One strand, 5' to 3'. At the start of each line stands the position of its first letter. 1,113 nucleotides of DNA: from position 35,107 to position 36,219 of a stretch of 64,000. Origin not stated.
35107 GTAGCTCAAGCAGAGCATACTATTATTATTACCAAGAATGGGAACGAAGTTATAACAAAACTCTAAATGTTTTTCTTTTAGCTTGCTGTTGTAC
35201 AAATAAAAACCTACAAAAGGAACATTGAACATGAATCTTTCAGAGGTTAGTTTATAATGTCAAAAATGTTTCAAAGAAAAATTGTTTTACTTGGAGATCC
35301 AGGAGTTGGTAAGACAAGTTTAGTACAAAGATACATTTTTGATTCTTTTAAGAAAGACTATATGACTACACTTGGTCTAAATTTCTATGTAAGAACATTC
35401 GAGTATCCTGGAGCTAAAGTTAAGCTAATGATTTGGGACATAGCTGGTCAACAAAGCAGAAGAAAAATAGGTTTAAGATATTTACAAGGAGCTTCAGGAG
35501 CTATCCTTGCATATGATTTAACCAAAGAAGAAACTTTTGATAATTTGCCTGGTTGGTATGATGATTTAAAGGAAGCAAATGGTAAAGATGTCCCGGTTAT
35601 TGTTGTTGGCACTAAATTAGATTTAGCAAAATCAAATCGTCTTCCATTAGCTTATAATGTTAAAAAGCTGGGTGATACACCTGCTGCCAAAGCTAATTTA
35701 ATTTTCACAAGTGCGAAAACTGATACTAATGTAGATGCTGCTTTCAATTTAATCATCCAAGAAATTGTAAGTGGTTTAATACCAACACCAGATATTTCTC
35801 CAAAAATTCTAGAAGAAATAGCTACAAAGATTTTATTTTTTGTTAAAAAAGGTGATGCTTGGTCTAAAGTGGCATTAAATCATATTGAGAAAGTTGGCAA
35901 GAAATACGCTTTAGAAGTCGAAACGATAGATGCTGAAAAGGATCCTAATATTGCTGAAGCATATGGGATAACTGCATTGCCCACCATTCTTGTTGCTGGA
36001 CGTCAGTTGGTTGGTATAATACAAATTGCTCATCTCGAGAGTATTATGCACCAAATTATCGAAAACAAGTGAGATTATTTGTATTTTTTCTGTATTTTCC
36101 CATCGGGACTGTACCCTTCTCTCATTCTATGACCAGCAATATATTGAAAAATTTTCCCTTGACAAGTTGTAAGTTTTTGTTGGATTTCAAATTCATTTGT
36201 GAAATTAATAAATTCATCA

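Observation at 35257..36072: Small GTPase fused to a thioredoxin-fold domain whose CxxC is replaced by DAWS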

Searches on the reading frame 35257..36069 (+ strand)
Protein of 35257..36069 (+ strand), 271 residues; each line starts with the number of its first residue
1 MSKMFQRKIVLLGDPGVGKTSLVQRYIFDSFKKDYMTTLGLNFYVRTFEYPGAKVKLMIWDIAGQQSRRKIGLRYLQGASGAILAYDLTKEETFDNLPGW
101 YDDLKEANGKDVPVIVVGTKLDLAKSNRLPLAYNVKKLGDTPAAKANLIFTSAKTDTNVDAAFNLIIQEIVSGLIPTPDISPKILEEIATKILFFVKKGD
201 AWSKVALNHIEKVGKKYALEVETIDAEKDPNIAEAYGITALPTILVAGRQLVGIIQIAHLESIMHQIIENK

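Call 3: search_protein_families(library=pfam, proteins=[window:35257-36069:+], max_evalue=1)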
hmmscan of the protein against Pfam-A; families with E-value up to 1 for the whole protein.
window:35257-36069:+ (271 aa): 25 families
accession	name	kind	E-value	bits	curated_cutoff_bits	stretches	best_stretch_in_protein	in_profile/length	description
PF00071.28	Ras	-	7.5e-41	139.8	21.6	1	8-170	1-160/162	Ras family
PF08477.19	Roc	-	1.4e-28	100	27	1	8-122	1-119/119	Ras of Complex, Roc, domain of DAPkinase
PF00025.27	Arf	-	1.1e-12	48.2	22.3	1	7-169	15-173/174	ADP-ribosylation factor family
PF00009.33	GTP_EFTU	-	0.0005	20.1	26.5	1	45-170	59-186/188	Elongation factor Tu GTP binding domain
PF10662.15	PduV-EutP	-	0.0008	19.7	21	1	7-53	2-46/143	Ethanolamine utilisation - propanediol utilisation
PF03193.22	RsgA_GTPase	-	0.0017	18.6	30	1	5-26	105-126/174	RsgA GTPase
PF12775.13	AAA_7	-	0.0033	17.4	25.8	1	6-47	33-73/181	P-loop containing dynein motor region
PF01926.29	MMR_HSR1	-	0.0034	17.9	21.9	1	8-97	1-92/113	50S ribosome-binding GTPase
PF04670.18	Gtr1_RagA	-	0.0047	16.8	22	1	8-67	1-60/232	Gtr1/RagA G protein conserved region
PF13191.12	AAA_16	-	0.0051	17.8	32.6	1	9-37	27-54/167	AAA ATPase domain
PF13401.12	AAA_22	-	0.0056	17.4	27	1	9-27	8-26/130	AAA domain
PF01476.26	LysM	-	0.0068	16.8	20.9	0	101-122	20-41/43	LysM domain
PF07689.18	KaiB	-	0.01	16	27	1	208-244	19-55/82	KaiB domain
PF13848.12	Thioredoxin_6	-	0.017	15.5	27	1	177-246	83-157/184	Thioredoxin-like domain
PF00085.26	Thioredoxin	-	0.021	15.3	23.5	1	209-247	39-79/103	Thioredoxin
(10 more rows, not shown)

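Call 4: search_protein_families(library=ncbifam, proteins=[window:35257-36069:+], max_evalue=1)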
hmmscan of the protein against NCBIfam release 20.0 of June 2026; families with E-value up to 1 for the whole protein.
window:35257-36069:+ (271 aa): 12 families
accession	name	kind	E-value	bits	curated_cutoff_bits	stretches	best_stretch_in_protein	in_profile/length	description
TIGR00231.1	small_GTP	domain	8.9e-26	90.6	42.5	1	6-166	3-162/164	GTP-binding protein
TIGR01068.1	thioredoxin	equivalog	0.0002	21.5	96.8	1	209-262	35-95/101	thioredoxin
TIGR00411.1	redox_disulf_1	equivalog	0.0023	18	92.75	1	211-254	22-68/82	MJ0307 family thioredoxin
NF000908.1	PRK00089.1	equivalog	0.0032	16.8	237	1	108-171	107-168/291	GTPase Era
TIGR03594.1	GTPase_EngA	equivalog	0.0091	15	306.7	1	110-168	285-344/432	ribosome biogenesis GTPase Der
NF010248.0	PRK13695.1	equivalog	0.017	14.8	156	1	7-40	4-36/180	NTPase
TIGR02187.2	PDO_seleno_TRX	equivalog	0.029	13.7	185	1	209-249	42-80/209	protein disulfide oxidoreductase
NF058535.1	antiphage_EruA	equivalog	0.041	12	1000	1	6-24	24-42/1318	NACHT domain-containing antiphage protein EruA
NF003229.0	PRK04195.1-5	equivalog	0.065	11.9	280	1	6-24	44-62/413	replication factor C large subunit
TIGR03877.1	thermo_KaiC_1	hypoth_equivalog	0.077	12.5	307.25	1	6-35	21-51/238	KaiC domain-containing protein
TIGR02528.1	EutP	subfamily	0.094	13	138.35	0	8-52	2-44/142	EutP/PduV family microcompartment system protein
NF005378.0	PRK06921.1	subfamily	0.19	10.8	207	1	7-40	118-151/266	hypothetical protein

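Call 5: find_homologous_proteins(query=window:35257-36069:+, max_evalue=0.001)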
Query window:35257-36069:+ (271 aa): 1971 proteins with E <= 0.001 among 3793 candidates; the best 120 are listed.
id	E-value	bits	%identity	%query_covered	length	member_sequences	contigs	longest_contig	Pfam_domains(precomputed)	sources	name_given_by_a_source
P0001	8.1e-170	581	98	100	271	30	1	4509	PF00025.28,PF08477.20,PF00071.29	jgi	-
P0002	1.0e-157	541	91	100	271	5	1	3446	PF00025.28,PF08477.20,PF00071.29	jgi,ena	-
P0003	3.9e-147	507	83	100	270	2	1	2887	PF00025.28,PF08477.20,PF00071.29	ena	-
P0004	1.2e-146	505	83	99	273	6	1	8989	PF00025.28,PF08477.20,PF00071.29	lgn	-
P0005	5.8e-146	503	82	99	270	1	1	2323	PF00025.28,PF08477.20,PF00071.29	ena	-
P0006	7.5e-146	502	83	100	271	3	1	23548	PF00025.28,PF08477.20,PF00071.29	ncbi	-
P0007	3.6e-145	500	81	99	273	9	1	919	PF00025.28,PF08477.20,PF00071.29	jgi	-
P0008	8.5e-145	499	81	99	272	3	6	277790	PF00025.28,PF08477.20,PF00071.29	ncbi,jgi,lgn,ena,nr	ncbi:MAG TPA: GTP-binding protein [candidate division Zixibacteria bacterium]|nr:GTP-binding protein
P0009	9.7e-145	499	82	100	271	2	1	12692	PF00025.28,PF08477.20,PF00071.29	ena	-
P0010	1.7e-144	498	82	100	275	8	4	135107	PF00025.28,PF08477.20,PF00071.29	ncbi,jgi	ncbi:MAG: GTP-binding protein [Candidatus Heimdallarchaeota archaeon]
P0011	5.3e-144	496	80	100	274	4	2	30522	PF00025.28,PF08477.20,PF00071.29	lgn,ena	-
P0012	1.9e-143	495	83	99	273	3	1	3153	PF00025.28,PF08477.20,PF00071.29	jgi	-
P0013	4.4e-143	493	81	99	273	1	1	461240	PF00025.28,PF08477.20,PF00071.29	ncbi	-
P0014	2.8e-141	488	79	100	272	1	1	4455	PF00025.28,PF08477.20,PF00071.29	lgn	-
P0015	2.0e-140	485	79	99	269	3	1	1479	PF00025.28,PF08477.20,PF00071.29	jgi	jgi:small GTP-binding protein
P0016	3.9e-138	477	79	100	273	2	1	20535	PF00025.28,PF08477.20,PF00071.29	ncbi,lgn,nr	ncbi:MAG: GTP-binding protein [Candidatus Heimdallarchaeota archaeon]|nr:GTP-binding protein [Candid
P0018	2.1e-136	472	78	99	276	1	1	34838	PF00025.28,PF08477.20,PF00071.29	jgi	-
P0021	1.6e-134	465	76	99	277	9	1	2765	PF00025.28,PF08477.20,PF00071.29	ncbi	ncbi:MAG: GTP-binding protein [Candidatus Heimdallarchaeota archaeon]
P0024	4.4e-131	454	71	100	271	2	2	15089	PF00025.28,PF08477.20,PF00071.29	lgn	-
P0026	2.4e-117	409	67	100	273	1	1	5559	PF00025.28,PF08477.20,PF00071.29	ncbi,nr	ncbi:MAG: GTP-binding protein [Asgard group archaeon]|nr:GTP-binding protein [Asgard group archaeon]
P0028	4.0e-68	248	71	59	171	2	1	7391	PF01926.30,PF00025.28,PF08477.20,PF00071.29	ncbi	ncbi:GTP-binding protein, partial [Candidatus Heimdallarchaeota archaeon]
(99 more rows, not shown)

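Call 14: predict_structure(alignment_id=A1)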
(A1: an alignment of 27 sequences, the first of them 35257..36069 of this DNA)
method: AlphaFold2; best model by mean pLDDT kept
length: 271 residues; sequences in the alignment: 27
mean_pLDDT: 72.1   pTM: 0.70
mean pLDDT of the five models: 72.1, 64.8, 61.4, 57.4, 54.5
residues with pLDDT >= 90: 1; 70-90: 176; 50-70: 71; < 50: 23
segments of 3 or more residues with pLDDT < 50: 26-38, 177-184
pLDDT, mean of each block of 10 residues (from residue 1): 80 65 50 47 75 80 70 83 81 84 89 81 55 74 74 57 74 56 54 80 78 84 84 76 78 69 73 46
secondary structure, 60 per line:
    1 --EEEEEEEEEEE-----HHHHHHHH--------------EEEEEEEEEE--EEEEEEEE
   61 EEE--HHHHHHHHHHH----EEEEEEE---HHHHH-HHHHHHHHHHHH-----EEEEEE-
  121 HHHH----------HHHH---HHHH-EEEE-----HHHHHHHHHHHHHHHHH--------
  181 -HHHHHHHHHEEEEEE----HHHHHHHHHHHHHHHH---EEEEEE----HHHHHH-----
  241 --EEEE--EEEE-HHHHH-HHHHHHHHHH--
elements in order: E3-13 H19-26 E41-50 E53-63 H66-76 E81-87 H91-95 H97-108 E114-119 H121-124 H135-138 H142-145 E147-150 H156-172 H182-190 E191-196 H201-216 E220-225 H230-235 E243-246 E249-252 H254-258 H260-269

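Call 17: find_encoding_contigs(protein=P0008, flank=6000, max_places=2)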
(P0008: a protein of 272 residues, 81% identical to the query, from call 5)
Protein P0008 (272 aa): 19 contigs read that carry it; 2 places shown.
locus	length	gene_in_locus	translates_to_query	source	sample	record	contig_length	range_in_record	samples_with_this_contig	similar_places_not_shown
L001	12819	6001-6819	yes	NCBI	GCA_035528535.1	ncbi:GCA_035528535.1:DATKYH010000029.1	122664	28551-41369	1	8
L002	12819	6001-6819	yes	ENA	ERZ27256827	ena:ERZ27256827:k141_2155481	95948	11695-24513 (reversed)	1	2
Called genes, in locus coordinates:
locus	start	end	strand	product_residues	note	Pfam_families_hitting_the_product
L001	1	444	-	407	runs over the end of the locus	PF03065:Glyco_hydro_57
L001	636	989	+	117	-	PF01920:Prefoldin_2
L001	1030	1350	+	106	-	PF11419:DUF3194 (weak)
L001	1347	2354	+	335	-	PF01368:DHH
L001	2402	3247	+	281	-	PF00005:ABC_tran, PF02463:SMC_N, PF13304:AAA_21 (weak)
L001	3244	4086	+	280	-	PF02463:SMC_N, PF13175:AAA_15 (faint), PF00005:ABC_tran, PF13304:AAA_21 (weak)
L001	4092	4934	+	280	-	PF02361:CbiQ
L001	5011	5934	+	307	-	PF00557:Peptidase_M24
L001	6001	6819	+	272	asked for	PF00025:Arf, PF00071:Ras, PF08477:Roc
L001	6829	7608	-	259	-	-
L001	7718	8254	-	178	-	PF00025:Arf, PF00071:Ras, PF08477:Roc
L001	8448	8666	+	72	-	-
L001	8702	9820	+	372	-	-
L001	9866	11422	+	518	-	PF07969:Amidohydro_3, PF01979:Amidohydro_1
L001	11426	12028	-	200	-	PF09819:ABC_cobalt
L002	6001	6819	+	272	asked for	PF00025:Arf, PF00071:Ras, PF08477:Roc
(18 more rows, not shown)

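Call 18: find_encoding_contigs(protein=P0013, flank=6000, max_places=1)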
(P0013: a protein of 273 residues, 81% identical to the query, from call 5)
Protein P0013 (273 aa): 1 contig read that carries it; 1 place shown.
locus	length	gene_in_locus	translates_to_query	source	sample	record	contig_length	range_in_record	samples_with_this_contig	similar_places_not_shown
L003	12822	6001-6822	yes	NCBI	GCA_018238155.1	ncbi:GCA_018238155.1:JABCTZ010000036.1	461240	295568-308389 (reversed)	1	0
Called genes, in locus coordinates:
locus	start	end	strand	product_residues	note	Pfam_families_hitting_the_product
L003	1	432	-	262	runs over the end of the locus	PF13240:Zn_Ribbon_1 (weak)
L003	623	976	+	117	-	PF01920:Prefoldin_2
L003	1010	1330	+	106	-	PF11419:DUF3194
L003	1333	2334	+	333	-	PF01368:DHH, PF02272:DHHA1 (weak)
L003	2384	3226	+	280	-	PF02463:SMC_N, PF00005:ABC_tran, PF13304:AAA_21 (faint)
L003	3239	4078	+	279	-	PF02463:SMC_N, PF00005:ABC_tran, PF13304:AAA_21 (weak)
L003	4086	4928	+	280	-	PF02361:CbiQ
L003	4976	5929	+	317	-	PF00557:Peptidase_M24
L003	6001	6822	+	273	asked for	PF00025:Arf, PF00071:Ras, PF08477:Roc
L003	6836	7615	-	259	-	-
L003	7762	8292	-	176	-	PF00025:Arf, PF00071:Ras, PF08477:Roc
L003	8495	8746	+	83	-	-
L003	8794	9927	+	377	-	-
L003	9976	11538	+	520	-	PF07969:Amidohydro_3, PF01979:Amidohydro_1 (weak)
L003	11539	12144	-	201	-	PF09819:ABC_cobalt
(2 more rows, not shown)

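Call 19: find_encoding_contigs(protein=P0024, flank=6000, max_places=1)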
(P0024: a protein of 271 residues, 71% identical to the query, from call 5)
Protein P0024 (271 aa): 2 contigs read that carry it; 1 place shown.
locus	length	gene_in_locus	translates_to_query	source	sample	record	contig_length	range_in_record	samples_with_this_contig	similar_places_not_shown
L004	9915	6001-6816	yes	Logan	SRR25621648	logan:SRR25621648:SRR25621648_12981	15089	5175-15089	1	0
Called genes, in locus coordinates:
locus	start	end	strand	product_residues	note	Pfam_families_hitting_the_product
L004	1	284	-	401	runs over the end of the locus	PF03065:Glyco_hydro_57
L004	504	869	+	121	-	PF01920:Prefoldin_2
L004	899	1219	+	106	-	PF11419:DUF3194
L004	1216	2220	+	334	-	PF01368:DHH, PF02272:DHHA1 (weak)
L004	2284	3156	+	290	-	PF02463:SMC_N, PF00005:ABC_tran, PF13304:AAA_21 (weak)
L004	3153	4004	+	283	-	PF02463:SMC_N, PF00005:ABC_tran, PF13304:AAA_21 (faint)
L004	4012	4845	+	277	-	PF02361:CbiQ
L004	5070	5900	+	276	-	PF00557:Peptidase_M24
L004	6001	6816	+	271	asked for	PF00025:Arf, PF00071:Ras, PF08477:Roc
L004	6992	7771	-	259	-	-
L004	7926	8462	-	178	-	PF00025:Arf, PF00071:Ras, PF08477:Roc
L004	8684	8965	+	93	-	-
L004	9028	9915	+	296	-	?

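Call 30: find_related_loci(query=A3, collection=genome_contigs, flank=8000)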
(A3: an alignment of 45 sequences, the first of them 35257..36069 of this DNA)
Query A3 (271 aa) in genome_contigs; peptide patterns used: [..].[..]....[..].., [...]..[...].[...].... (x = any residue, [..] = any of these).
600 stretches matched a pattern (row limit reached: there are more); 26 encode a relative of the query (tblastn E <= 1e-3); 26 distinct loci.
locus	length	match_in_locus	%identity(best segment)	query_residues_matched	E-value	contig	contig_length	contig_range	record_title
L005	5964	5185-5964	80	1-259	3e-145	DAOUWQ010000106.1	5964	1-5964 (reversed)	MAG TPA_asm: Candidatus Heimdallarchaeota archaeon isolate CSMAG_879 CSMAG_879_k127_1039764_length_5964_cov_9.0000, whol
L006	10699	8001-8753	34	7-253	4e-42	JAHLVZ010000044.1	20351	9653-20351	MAG: Candidatus Heimdallarchaeota archaeon isolate 12R2_15 NODE_745_length_20351_cov_15.232854, whole genome shotgun seq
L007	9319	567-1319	31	7-253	1e-40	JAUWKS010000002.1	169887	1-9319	MAG: Candidatus Heimdallarchaeota archaeon isolate CSMAG_2352 CSMAG_2352_k127_1136766_length_169887_cov_27.4136, whole g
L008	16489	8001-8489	41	8-174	7e-33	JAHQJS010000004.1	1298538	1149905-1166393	MAG: Candidatus Borrarchaeum weybense isolate lw60_2018_gm2_56 NODE_1_length_1298538_cov_26.214026, whole genome shotgun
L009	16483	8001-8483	40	8-171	9e-33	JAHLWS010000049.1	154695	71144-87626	MAG: Promethearchaeota archaeon isolate 33X4 k141_47459, whole genome shotgun sequence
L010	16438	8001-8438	37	7-163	5e-28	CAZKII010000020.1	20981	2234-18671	MAG TPA_asm: uncultured Thermoplasmata archaeon isolate SRP141559_co1_83 genome assembly, contig: NODE_1189_length_20981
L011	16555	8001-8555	34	5-174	2e-27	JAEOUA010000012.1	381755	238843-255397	MAG: Promethearchaeota archaeon isolate YT6_002 k127_72959488, whole genome shotgun sequence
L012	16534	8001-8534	33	3-188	2e-26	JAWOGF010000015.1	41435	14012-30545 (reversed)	MAG: Candidatus Saliniplasma sp. isolate BLK6-3.bin.216 k191_2238669, whole genome shotgun sequence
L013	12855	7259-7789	34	1-170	9e-26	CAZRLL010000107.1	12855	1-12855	MAG TPA_asm: uncultured archaeon isolate binchicken_co85_74 genome assembly, contig: NODE_2537_length_12855_cov_24.03492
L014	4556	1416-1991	34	8-192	6e-25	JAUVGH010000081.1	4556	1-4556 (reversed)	MAG: Methanomassiliicoccales archaeon isolate CSMAG_371 CSMAG_371_k141_587115_length_4556_cov_9.0000, whole genome shotg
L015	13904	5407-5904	34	5-174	6e-25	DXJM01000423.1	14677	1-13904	MAG TPA_asm: Promethearchaeota archaeon isolate EB_bin_12 k141_275074, whole genome shotgun sequence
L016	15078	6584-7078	34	6-174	2e-24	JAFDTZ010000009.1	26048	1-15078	MAG: Thermoplasmata archaeon isolate HAP25 k141_1136802_length_26048_cov_13.7092, whole genome shotgun sequence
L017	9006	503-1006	34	8-172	3e-24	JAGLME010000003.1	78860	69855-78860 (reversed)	MAG: Thermoplasmata archaeon isolate RS_5_45 ROV157_5.bin.45.fa_3, whole genome shotgun sequence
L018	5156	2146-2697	32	5-174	5e-24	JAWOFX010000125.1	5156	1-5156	MAG: Promethearchaeia archaeon isolate BLK6-3.bin.141 k191_2045336, whole genome shotgun sequence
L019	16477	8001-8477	35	13-174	3e-23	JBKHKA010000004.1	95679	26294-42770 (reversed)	MAG: Candidatus Aenigmatarchaeota archaeon isolate D5M12_30 NODE_39_length_95679_cov_23.296076, whole genome shotgun seq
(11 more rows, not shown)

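Call 34: list_cluster_members(proteins=[P0006, P0008, P0010, P0013, P0016, P0021, P0026, P0028])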
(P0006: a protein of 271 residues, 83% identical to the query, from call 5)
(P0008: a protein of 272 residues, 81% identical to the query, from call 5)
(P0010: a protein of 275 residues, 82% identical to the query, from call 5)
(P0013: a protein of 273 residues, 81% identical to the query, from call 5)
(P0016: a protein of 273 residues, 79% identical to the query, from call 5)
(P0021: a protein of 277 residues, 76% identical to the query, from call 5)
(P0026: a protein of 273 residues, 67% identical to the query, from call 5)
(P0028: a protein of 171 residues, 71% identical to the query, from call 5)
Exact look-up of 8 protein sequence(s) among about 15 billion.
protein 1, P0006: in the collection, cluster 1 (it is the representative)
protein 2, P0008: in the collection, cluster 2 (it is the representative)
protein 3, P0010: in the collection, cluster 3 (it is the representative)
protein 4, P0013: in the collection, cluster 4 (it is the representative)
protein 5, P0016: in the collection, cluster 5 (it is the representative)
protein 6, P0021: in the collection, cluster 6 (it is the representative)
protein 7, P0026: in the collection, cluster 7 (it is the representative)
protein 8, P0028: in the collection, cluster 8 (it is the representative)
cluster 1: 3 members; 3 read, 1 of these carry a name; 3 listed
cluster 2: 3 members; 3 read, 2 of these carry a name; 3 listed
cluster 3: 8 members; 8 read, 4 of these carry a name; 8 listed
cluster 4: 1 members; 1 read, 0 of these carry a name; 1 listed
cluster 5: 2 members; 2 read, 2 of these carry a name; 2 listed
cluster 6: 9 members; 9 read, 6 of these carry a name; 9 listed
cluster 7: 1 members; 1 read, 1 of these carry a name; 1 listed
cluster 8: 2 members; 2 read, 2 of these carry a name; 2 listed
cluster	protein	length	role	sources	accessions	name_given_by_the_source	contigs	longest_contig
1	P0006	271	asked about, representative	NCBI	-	-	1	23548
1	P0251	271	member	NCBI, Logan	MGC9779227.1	MAG: GTP-binding protein [Candidatus Heimdallarchaeota archaeon]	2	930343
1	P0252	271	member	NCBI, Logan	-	-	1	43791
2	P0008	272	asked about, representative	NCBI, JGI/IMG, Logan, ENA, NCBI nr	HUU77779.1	MAG TPA: GTP-binding protein [candidate division Zixibacteria bacterium] | GTP-binding protein [candidate division Zixibacteria bacterium]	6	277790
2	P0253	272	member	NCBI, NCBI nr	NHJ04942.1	MAG: GTP-binding protein [Candidatus Heimdallarchaeota archaeon] | GTP-binding protein [Candidatus Heimdallarchaeota archaeon]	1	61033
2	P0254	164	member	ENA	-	-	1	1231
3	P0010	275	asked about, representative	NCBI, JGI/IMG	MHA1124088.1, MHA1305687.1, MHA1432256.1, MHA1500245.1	MAG: GTP-binding protein [Candidatus Heimdallarchaeota archaeon]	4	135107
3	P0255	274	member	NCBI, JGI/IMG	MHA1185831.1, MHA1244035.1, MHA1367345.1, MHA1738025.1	MAG: GTP-binding protein [Candidatus Heimdallarchaeota archaeon]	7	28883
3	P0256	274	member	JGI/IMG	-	small GTP-binding protein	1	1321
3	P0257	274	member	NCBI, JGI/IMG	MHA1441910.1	MAG: GTP-binding protein [Candidatus Heimdallarchaeota archaeon]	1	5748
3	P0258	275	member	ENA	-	-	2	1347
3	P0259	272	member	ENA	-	-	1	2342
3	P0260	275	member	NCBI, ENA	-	-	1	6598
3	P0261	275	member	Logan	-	-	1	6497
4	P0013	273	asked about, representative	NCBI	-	-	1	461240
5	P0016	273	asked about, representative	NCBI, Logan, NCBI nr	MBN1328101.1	MAG: GTP-binding protein [Candidatus Heimdallarchaeota archaeon] | GTP-binding protein [Candidatus Heimdallarchaeota archaeon]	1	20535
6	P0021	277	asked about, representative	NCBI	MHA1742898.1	MAG: GTP-binding protein [Candidatus Heimdallarchaeota archaeon]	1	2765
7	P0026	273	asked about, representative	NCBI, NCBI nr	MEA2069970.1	MAG: GTP-binding protein [Asgard group archaeon] | GTP-binding protein [Asgard group archaeon]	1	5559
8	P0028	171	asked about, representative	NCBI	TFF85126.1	GTP-binding protein, partial [Candidatus Heimdallarchaeota archaeon]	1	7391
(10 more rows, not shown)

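Call 67: fold_search(model_id=the predicted structure, library=pdb)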
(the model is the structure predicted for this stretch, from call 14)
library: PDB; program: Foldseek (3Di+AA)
matches with E <= 10: 1984; with E <= 0.001: 1868
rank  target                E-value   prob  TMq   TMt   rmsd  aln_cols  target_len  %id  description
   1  4hlq_B                9.9e-16  1.00  0.51  0.77   4.6       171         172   34  Crystal structure of human rab1b bound to GDP and BEF3 in complex with the GAP domain of TBC1D20 from homo sapiens (released 2013-01-16)
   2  8a4b_B                1.4e-15  1.00  0.50  0.76   4.9       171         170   33  Structure of human Rep15:Rab3B_Q81L complex. (released 2022-08-10)
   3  7lwb_A                1.4e-15  1.00  0.50  0.72   4.9       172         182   34  Crystal Structure of phospho-Rab8a with the RH2 domain (117-165) of RILPL2 (released 2021-03-10)
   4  9ikq_B                1.4e-15  1.00  0.51  0.75   5.0       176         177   34  Crystal structure of OPTN LZD in complex with GTP-bound Rab8a(Q67L) (released 2024-12-25)
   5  9m0o_D                1.4e-15  1.00  0.51  0.75   4.9       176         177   34  Crystal structure of OPTN 138-170 in complex with GTP-bound RAB8A1-176 (Q67L) (released 2025-10-15)
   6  4hlq_J                1.5e-15  1.00  0.51  0.78   4.6       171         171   34  Crystal structure of human rab1b bound to GDP and BEF3 in complex with the GAP domain of TBC1D20 from homo sapiens (released 2013-01-16)
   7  3tnf_A                1.5e-15  1.00  0.50  0.76   4.9       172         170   35  LidA from Legionella in complex with active Rab8a (released 2011-11-02)
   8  9ikq_A                2.8e-15  1.00  0.51  0.76   4.9       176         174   34  Crystal structure of OPTN LZD in complex with GTP-bound Rab8a(Q67L) (released 2024-12-25)
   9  6whe_B                3.0e-15  1.00  0.51  0.75   5.0       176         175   34  Structure of phosphomimetic Rab8a GTPase (T72E) in the GTP-bound state (released 2021-03-10)
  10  6zsi_B                3.0e-15  1.00  0.50  0.76   5.0       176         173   34  The mechanism of activation of the actin binding protein EHBP1 by Rab8 family members. (released 2020-09-02)
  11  3nkv_B                3.4e-15  1.00  0.51  0.78   4.6       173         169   34  Crystal structure of Rab1b covalently modified with AMP at Y77 (released 2010-08-04)
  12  4lhw_D                4.1e-15  1.00  0.51  0.76   4.7       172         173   35  Crystal structure of Rab8 in its active GppNHp-bound form (released 2013-10-09)
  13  6rir_B                4.1e-15  1.00  0.50  0.74   4.9       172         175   34  Crystal structure of phosphorylated Rab8a in complex with the Rab-binding domain of RILPL2 (released 2020-01-29)
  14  3qbt_C                4.4e-15  1.00  0.50  0.76   4.8       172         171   35  Crystal structure of OCRL1 540-678 in complex with Rab8a:GppNHp (released 2011-03-23)
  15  4i1o_A                4.6e-15  1.00  0.51  0.75   4.7       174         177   33  Crystal structure of the Legionella pneumophila GAP domain of LepB in complex with Rab1b bound to GDP and BeF3 (released 2013-01-16)
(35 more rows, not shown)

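Call 68: find_encoding_contigs(protein=P0026, flank=6000, max_places=1)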
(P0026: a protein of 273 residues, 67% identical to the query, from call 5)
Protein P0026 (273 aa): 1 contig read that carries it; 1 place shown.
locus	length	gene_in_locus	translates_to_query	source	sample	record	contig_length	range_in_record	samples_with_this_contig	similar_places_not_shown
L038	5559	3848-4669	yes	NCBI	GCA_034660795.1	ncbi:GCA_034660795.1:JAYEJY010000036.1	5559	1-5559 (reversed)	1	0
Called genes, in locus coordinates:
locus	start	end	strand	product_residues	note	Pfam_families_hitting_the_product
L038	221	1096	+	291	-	PF02463:SMC_N, PF00005:ABC_tran, PF13304:AAA_21 (faint), PF13401:AAA_22 (faint)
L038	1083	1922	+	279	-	PF00005:ABC_tran, PF02463:SMC_N, PF13304:AAA_21 (faint)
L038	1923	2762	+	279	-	PF02361:CbiQ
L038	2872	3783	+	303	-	PF00557:Peptidase_M24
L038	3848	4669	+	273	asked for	PF00025:Arf, PF00071:Ras, PF08477:Roc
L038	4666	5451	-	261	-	-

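Call 69: find_encoding_contigs(protein=P0018, flank=7000, max_places=1)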
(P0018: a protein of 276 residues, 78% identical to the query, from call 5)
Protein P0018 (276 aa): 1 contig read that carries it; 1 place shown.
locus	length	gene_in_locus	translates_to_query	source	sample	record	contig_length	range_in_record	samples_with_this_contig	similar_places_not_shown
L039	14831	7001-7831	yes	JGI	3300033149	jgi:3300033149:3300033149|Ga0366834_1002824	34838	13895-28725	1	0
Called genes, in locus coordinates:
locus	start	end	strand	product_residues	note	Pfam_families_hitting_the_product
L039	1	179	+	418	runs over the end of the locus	PF08323:Glyco_transf_5, PF13439:Glyco_transf_4, PF13477:Glyco_trans_4_2 (weak), PF13579:Glyco_trans_4_4, PF20706:GT4-conflict, PF00534:Glycos_transf_1, PF13692:Glyco_trans_1_4, PF13524:Glyco_trans_1_2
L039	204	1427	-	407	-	PF03065:Glyco_hydro_57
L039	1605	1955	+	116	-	PF01920:Prefoldin_2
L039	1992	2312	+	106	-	PF11419:DUF3194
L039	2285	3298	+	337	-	PF01368:DHH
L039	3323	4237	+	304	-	PF02463:SMC_N (weak), PF00005:ABC_tran, PF13304:AAA_21 (faint)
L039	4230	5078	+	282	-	PF00005:ABC_tran, PF02463:SMC_N, PF13304:AAA_21 (faint)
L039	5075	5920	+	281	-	PF02361:CbiQ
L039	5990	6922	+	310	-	PF00557:Peptidase_M24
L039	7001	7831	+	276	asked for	PF00025:Arf, PF00071:Ras, PF08477:Roc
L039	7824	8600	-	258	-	-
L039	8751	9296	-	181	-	PF00025:Arf, PF00071:Ras, PF08477:Roc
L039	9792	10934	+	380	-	-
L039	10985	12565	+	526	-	PF07969:Amidohydro_3, PF01979:Amidohydro_1 (weak)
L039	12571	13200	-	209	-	PF09819:ABC_cobalt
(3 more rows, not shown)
